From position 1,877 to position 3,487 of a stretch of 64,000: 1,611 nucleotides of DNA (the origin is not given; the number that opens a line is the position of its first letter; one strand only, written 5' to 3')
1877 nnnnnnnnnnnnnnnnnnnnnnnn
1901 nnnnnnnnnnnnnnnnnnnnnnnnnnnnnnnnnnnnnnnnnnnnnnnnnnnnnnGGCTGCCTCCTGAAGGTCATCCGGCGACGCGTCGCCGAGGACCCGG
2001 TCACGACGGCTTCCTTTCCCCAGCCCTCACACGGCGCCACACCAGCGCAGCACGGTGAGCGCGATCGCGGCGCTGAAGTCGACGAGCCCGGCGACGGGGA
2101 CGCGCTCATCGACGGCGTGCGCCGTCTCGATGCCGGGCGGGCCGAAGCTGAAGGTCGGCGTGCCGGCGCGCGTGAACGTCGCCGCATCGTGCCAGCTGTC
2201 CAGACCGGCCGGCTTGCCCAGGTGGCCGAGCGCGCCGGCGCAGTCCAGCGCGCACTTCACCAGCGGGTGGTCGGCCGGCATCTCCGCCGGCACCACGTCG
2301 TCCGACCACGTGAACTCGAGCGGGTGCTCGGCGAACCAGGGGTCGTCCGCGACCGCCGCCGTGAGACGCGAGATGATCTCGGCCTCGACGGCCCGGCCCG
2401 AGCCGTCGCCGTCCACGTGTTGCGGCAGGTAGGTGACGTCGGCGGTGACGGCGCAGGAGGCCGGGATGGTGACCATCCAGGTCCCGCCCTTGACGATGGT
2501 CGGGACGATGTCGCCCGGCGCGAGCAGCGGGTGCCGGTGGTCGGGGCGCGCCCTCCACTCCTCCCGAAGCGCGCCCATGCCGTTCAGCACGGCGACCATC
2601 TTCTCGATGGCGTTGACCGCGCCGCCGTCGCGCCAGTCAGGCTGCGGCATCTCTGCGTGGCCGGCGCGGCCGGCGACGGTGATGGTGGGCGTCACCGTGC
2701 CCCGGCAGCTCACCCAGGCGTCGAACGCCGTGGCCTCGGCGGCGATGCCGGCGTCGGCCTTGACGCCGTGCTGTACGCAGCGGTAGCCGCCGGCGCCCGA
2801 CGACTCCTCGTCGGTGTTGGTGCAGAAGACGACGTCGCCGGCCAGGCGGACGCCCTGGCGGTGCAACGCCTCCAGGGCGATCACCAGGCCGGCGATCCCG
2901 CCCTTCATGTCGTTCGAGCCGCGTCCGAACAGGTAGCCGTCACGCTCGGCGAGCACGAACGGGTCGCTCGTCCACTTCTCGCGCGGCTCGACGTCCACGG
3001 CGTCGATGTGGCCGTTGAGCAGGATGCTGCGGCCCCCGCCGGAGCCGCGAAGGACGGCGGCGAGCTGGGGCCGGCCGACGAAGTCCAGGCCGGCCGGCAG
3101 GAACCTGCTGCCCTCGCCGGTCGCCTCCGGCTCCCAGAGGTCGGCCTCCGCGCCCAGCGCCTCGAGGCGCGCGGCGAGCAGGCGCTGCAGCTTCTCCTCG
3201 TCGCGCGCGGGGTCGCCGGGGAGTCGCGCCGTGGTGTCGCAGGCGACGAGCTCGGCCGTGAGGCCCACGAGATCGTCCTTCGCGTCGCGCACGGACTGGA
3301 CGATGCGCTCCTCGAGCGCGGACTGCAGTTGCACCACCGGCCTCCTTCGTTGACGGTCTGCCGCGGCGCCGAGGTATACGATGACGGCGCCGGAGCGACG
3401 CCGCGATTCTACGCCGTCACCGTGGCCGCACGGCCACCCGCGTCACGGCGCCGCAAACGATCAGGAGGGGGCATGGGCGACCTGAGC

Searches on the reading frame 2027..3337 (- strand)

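Call 16: search_protein_families(library=pfam, proteins=[window:2027-3337:-])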
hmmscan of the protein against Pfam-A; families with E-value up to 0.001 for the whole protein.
window:2027-3337:- (436 aa): 3 families
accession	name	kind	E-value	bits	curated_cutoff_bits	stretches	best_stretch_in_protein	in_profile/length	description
PF01546.33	Peptidase_M20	-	1.4e-32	113.7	24.6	1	106-429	1-204/206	Peptidase family M20/M25/M40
PF07687.19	M20_dimer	-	2.8e-08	34.1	21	1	212-307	4-86/107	Peptidase dimerisation domain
PF04389.22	Peptidase_M28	-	1e-05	25.8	21.3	1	94-189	4-79/193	Peptidase family M28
